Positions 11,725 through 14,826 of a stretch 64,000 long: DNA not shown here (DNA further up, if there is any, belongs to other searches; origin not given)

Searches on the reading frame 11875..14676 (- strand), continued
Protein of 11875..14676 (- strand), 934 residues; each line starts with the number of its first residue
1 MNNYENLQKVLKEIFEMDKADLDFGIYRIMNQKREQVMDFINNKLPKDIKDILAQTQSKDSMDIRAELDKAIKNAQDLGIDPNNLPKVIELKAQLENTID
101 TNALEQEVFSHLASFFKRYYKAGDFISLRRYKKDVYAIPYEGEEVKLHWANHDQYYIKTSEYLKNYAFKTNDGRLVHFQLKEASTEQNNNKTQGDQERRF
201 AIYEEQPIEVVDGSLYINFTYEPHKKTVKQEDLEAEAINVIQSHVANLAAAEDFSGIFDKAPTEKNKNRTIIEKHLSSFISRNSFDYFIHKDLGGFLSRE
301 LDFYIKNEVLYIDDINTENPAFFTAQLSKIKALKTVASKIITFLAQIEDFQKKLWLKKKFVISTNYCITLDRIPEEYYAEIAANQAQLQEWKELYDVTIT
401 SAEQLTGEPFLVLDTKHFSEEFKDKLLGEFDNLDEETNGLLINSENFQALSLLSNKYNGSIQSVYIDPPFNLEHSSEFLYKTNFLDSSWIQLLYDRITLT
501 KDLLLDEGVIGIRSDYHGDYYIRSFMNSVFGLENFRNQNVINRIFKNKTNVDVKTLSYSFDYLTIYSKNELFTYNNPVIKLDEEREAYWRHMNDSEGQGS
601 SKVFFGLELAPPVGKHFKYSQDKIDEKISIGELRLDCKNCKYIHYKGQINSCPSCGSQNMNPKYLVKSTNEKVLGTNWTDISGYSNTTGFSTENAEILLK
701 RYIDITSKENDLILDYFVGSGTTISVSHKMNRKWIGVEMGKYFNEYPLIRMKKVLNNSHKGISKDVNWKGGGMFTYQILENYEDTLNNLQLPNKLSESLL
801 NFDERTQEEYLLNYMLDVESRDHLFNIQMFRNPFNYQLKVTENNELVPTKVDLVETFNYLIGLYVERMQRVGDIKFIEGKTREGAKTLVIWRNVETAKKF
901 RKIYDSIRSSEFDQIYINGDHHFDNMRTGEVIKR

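Call 54: find_related_loci(query=L001:5263-8130:+, collection=metagenome_contigs, flank=7000)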
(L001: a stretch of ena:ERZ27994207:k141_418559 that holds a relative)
Query L001:5263-8130:+ (956 aa) in metagenome_contigs; peptide patterns used: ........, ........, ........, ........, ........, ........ (x = any residue, [..] = any of these).
600 stretches matched a pattern (row limit reached: there are more); 535 encode a relative of the query (tblastn E <= 1e-3); the best 80 are kept; 80 distinct loci.
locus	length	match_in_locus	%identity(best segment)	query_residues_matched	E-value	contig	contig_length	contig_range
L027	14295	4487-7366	72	1-956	0e+0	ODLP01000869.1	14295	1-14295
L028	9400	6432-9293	64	1-956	0e+0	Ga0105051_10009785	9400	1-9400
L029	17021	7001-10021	62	1-956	0e+0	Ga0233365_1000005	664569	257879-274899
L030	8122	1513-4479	58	1-956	0e+0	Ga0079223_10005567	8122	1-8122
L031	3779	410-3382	51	1-956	0e+0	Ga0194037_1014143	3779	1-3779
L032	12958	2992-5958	90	1-956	0e+0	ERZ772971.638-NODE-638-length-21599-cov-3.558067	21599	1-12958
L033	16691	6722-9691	51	1-956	0e+0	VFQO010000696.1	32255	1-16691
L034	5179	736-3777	52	1-956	0e+0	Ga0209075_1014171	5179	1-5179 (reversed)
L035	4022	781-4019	49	1-956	0e+0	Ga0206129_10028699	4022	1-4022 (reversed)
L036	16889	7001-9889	49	1-951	0e+0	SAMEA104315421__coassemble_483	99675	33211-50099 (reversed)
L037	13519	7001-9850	46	3-951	0e+0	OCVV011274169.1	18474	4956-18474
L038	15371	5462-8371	43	3-951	0e+0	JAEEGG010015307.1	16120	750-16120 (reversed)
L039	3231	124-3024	42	3-956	0e+0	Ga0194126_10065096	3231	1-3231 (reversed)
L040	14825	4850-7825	43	1-951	0e+0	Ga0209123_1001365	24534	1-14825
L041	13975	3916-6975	43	1-951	0e+0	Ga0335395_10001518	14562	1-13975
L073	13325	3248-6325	39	5-956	0e+0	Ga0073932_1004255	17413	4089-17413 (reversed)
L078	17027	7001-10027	39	1-952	0e+0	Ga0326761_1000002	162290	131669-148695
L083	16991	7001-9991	40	5-951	0e+0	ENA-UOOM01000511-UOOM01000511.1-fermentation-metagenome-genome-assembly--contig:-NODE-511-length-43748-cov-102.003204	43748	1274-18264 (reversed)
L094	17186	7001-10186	37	2-951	0e+0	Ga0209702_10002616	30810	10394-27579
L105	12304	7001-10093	37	3-955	0e+0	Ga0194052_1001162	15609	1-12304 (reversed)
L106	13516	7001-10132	37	10-955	0e+0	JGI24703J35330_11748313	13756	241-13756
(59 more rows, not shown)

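Call 90: search_protein_families(library=pfam, max_evalue=0.001, proteins=[L105:4285-6840:+, L083:4264-5868:+, L083:5858-6889:+, L094:5767-6978:+, L094:4134-5015:+, L078:5773-7041:-, L106:4369-6471:-, L073:2413-3207:+])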
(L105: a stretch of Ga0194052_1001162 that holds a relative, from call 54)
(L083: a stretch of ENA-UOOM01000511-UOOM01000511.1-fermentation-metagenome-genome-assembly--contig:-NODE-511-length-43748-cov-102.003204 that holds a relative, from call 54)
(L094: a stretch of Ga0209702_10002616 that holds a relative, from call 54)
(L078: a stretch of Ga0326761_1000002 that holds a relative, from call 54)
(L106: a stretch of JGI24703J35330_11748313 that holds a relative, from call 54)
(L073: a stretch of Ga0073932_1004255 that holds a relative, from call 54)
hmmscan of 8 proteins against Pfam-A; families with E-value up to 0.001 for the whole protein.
L105:4285-6840:+ (852 aa): 3 families
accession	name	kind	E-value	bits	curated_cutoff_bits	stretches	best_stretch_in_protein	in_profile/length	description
PF03781.23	FGE-sulfatase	-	9.6e-34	117.6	23.3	1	590-847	3-255/255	Sulfatase-modifying factor enzyme 1-like domain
PF13676.11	TIR_2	-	6.7e-22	78.7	28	1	406-539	1-121/122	TIR domain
PF08357.16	SEFIR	-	1.1e-16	61.9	23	1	404-519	1-132/150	SEFIR domain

L083:4264-5868:+ (535 aa): 9 families
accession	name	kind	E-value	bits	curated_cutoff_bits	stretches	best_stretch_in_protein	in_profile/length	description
PF13175.12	AAA_15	-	3.2e-19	70.3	32.1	1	1-334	1-373/374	AAA ATPase domain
PF13304.12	AAA_21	-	4.9e-19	69.9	27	1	24-336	1-304/304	AAA domain, putative AbiEii toxin, Type IV TA system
PF02463.25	SMC_N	-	1.9e-14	54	40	1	1-350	1-215/220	RecF/RecN/SMC N terminal domain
PF20469.4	OLD-like_TOPRIM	-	1e-13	52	23.2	1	378-442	2-67/67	Overcoming lysogenization defect protein-like, TOPRIM domain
PF13476.12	AAA_23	-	1.4e-11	45.9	27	1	4-145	1-105/201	AAA domain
PF13555.12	AAA_29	-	2.5e-06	27.6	27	1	2-47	1-47/61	P-loop containing region of AAA domain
PF13514.12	AAA_27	-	1.8e-05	24.9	22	1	4-43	5-47/206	AAA domain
PF11398.14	DUF2813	-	3.2e-05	23.9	21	0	2-49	3-49/372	Protein of unknown function (DUF2813)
PF13166.12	AAA_13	-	0.00063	19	36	0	10-52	2-46/713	AAA domain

L083:5858-6889:+ (344 aa): 3 families
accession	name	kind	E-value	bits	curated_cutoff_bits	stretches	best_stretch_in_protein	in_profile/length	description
PF00580.27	UvrD-helicase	-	3.5e-13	50.3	23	2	136-185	204-253/271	UvrD/REP helicase N-terminal domain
PF01443.25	Viral_helicase1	-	5e-09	36.7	21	1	148-342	63-227/228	Viral superfamily 1 RNA helicase core domain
PF13245.12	AAA_19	-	9e-07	29.6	25.1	1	2-184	10-130/134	AAA domain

L094:5767-6978:+ (404 aa): 3 families
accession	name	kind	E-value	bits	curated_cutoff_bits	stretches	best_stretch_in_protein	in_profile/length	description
PF13635.12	DUF4143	-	3.1e-27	95.7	28.1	1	202-359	2-160/160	Domain of unknown function (DUF4143)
PF13173.12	AAA_14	-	1.3e-23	83.8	27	1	28-157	4-128/129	AAA domain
PF01637.24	ATPase_2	-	0.00044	20.6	33.2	0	20-48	14-42/225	ATPase domain predominantly from Archaea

L094:4134-5015:+ (294 aa): 2 families
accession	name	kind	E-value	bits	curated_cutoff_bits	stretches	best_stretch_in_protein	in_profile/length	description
PF08797.16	HIRAN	-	1.6e-10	41.1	24.7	1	156-225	16-80/96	HIRAN domain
PF13202.12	EF-hand_5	-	0.00058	19.7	25.9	0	67-79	12-24/25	EF hand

L078:5773-7041:- (423 aa): 1 family
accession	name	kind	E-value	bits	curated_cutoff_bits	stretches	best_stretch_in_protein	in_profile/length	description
PF00291.31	PALP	-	8.8e-42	143.9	35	1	81-406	4-295/295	Pyridoxal-phosphate dependent enzyme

L106:4369-6471:- (701 aa): 1 family
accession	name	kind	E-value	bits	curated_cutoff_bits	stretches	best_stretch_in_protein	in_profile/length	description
PF03030.21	H_PPase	-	7.9e-238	791.7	29.7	1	3-691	17-645/645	Inorganic H+ pyrophosphatase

L073:2413-3207:+ (265 aa): 1 family
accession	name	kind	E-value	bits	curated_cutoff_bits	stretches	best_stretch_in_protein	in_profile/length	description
PF11750.13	DUF3307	-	3.8e-15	56.5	23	1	10-102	3-106/127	Protein of unknown function (DUF3307)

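Call 91: predict_structure(alignment_id=A2)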
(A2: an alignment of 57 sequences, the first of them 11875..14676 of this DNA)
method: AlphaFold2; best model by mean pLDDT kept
length: 934 residues; sequences in the alignment: 57
mean_pLDDT: 58.9   pTM: 0.45
mean pLDDT of the five models: 58.9, 58.6, 56.2, 55.0, 51.9
residues with pLDDT >= 90: 100; 70-90: 255; 50-70: 170; < 50: 409
segments of 3 or more residues with pLDDT < 50: 1-38, 44-61, 97-163, 184-194, 284-360, 470-486, 546-557, 583-620, 662-674, 685-691, 782-862, 893-898, 900-902, 919-934
pLDDT, mean of each block of 10 residues (from residue 1): 29 33 39 47 45 41 64 72 70 53 42 39 26 24 24 34 63 81 43 56 85 85 76 85 80 77 61 78 43 34 34 34 38 39 39 35 80 91 92 88 87 89 88 86 78 88 82 39 49 86 95 76 87 85 53 45 88 67 44 32 36 41 55 60 63 66 40 52 50 70 90 89 88 89 83 77 61 85 43 30 34 29 30 35 32 39 58 62 69 49 51 57 33 27
secondary structure, 60 per line:
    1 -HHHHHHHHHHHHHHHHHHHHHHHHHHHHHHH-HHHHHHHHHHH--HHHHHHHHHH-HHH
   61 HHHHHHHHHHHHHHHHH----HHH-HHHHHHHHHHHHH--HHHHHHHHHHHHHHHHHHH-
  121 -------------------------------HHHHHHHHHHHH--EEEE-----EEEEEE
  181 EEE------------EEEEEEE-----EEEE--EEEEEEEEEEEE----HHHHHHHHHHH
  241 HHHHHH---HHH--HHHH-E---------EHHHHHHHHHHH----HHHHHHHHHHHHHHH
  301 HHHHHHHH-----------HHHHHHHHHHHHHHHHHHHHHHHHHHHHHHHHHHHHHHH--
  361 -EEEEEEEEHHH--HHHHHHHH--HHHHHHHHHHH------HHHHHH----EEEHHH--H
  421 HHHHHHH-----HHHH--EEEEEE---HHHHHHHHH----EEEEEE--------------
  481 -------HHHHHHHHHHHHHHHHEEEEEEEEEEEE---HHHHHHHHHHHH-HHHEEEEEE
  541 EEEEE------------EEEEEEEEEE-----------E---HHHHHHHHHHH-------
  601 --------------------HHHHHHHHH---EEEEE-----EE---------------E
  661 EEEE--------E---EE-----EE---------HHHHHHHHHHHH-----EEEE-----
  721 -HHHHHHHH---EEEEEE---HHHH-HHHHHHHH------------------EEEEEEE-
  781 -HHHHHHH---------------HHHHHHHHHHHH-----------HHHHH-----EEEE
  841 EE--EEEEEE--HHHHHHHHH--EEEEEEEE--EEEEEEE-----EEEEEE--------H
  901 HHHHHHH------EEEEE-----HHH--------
elements in order (helices of 4 or more, strands of 3 or more residues): H2-32 H34-44 H47-56 H58-77 H86-98 H101-119 H152-163 E166-169 E175-183 E196-202 E208-211 E214-225 H230-246 H255-258 H271-281 H286-308 H320-358 E362-369 H375-382 H385-395 H402-407 E412-414 H420-427 H433-436 E439-444 H448-456 E461-466 H488-503 E504-515 H519-530 E535-545 E558-567 H583-593 H621-629 E633-637 E660-664 H695-706 E712-715 H722-729 E733-738 H742-745 H747-754 E773-779 H782-788 H804-815 H827-831 E837-842 E845-850 H853-861 E864-871 E874-880 E886-891 H900-907 E914-918

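Call 93: fold_search(model_id=the predicted structure, library=pdb)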
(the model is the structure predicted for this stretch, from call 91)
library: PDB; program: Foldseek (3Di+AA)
matches with E <= 10: 952; with E <= 0.001: 100
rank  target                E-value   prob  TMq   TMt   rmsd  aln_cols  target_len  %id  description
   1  6k0w_A                1.4e-16  1.00  0.21  0.36  16.4       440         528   19  DNA methyltransferase in complex with sinefungin (released 2019-12-11)
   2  4zcf_A                1.4e-16  1.00  0.22  0.32  23.3       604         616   13  Structural basis of asymmetric DNA methylation and ATP-triggered long-range diffusion by EcoP15I (released 2015-07-29)
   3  4zcf_B                7.1e-16  1.00  0.22  0.32  28.2       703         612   13  Structural basis of asymmetric DNA methylation and ATP-triggered long-range diffusion by EcoP15I (released 2015-07-29)
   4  6k0w_B                5.5e-15  1.00  0.22  0.40  14.5       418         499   19  DNA methyltransferase in complex with sinefungin (released 2019-12-11)
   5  6k0w_D                1.0e-14  1.00  0.20  0.41  14.1       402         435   20  DNA methyltransferase in complex with sinefungin (released 2019-12-11)
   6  6k0w_C                2.3e-14  1.00  0.20  0.41  14.0       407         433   19  DNA methyltransferase in complex with sinefungin (released 2019-12-11)
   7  7dsu_A                7.6e-13  1.00  0.21  0.44  14.2       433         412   19  Structure of Mod subunit of the Type III restriction-modification enzyme Mbo45V (released 2022-01-05)
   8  7dsu_B                1.1e-12  1.00  0.21  0.43  16.6       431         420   18  Structure of Mod subunit of the Type III restriction-modification enzyme Mbo45V (released 2022-01-05)
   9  6pbd_B                1.7e-12  1.00  0.19  0.50   8.1       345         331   16  DNA N6-Adenine Methyltransferase CcrM In Complex with Double-Stranded DNA Oligonucleotide Containing Its Recognition S (released 2019-10-23)
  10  1g60_A                7.9e-12  1.00  0.20  0.70   6.9       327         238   17  Crystal Structure of Methyltransferase MboIIa (Moraxella bovis) (released 2002-05-01)
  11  6pbd_A                1.4e-11  1.00  0.20  0.49   7.9       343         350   16  DNA N6-Adenine Methyltransferase CcrM In Complex with Double-Stranded DNA Oligonucleotide Containing Its Recognition S (released 2019-10-23)
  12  1nw8                  5.2e-11  1.00  0.20  0.58  10.9       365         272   15  Structure of L72P mutant beta class N6-adenine DNA methyltransferase RsrI (released 2003-07-29)
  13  1g60_B                7.3e-11  1.00  0.20  0.73   7.1       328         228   18  Crystal Structure of Methyltransferase MboIIa (Moraxella bovis) (released 2002-05-01)
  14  1eg2                  1.7e-10  1.00  0.20  0.60  10.7       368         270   16  CRYSTAL STRUCTURE OF RHODOBACTER SPHEROIDES (N6 ADENOSINE) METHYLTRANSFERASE (M.RSRI) (released 2000-10-18)
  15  2zie_B                4.1e-10  1.00  0.19  0.67  10.4       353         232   14  Crystal Structure of TTHA0409, Putatative DNA Modification Methylase from Thermus thermophilus HB8- Selenomethionine d (released 2008-07-29)
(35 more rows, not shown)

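Call 94: search_protein_families(library=pfam, max_evalue=10, proteins=[L001:10779-11330:+, L025:14700-15500:+, L026:13400-14056:+])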
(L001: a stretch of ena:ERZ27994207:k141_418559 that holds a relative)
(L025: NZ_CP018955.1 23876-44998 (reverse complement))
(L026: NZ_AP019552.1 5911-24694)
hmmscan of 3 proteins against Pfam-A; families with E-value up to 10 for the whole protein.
L001:10779-11330:+ (184 aa): 1 family
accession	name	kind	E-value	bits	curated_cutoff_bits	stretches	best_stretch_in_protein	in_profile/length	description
PF23772.1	Phage_g100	-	0.057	15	27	1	133-180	58-105/105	Phage g100-like protein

L025:14700-15500:+ (267 aa): 0 families

L026:13400-14056:+ (219 aa): 6 families
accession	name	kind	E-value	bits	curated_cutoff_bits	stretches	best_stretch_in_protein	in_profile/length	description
PF24693.1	DUF7660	-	0.0058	17.1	27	1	148-194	1-49/73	Family of unknown function (DUF7660)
PF09032.16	Siah-Interact_N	-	0.0083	16.8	23.5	1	144-168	21-45/78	Siah interacting protein, N terminal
PF09716.15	ETRAMP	-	0.057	13.8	29.1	1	144-180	25-61/81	Malarial early transcribed membrane protein (ETRAMP)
PF04700.17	Baculo_gp41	-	0.14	12.4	23.7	1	15-42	117-144/185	Structural glycoprotein p40/gp41 conserved region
PF15933.10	RnlB_antitoxin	-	0.97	10.2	27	1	148-191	8-52/94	Antitoxin to bacterial toxin RNase LS or RnlA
PF06518.16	DUF1104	-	3.1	8.6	25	0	73-100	42-69/92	Protein of unknown function (DUF1104)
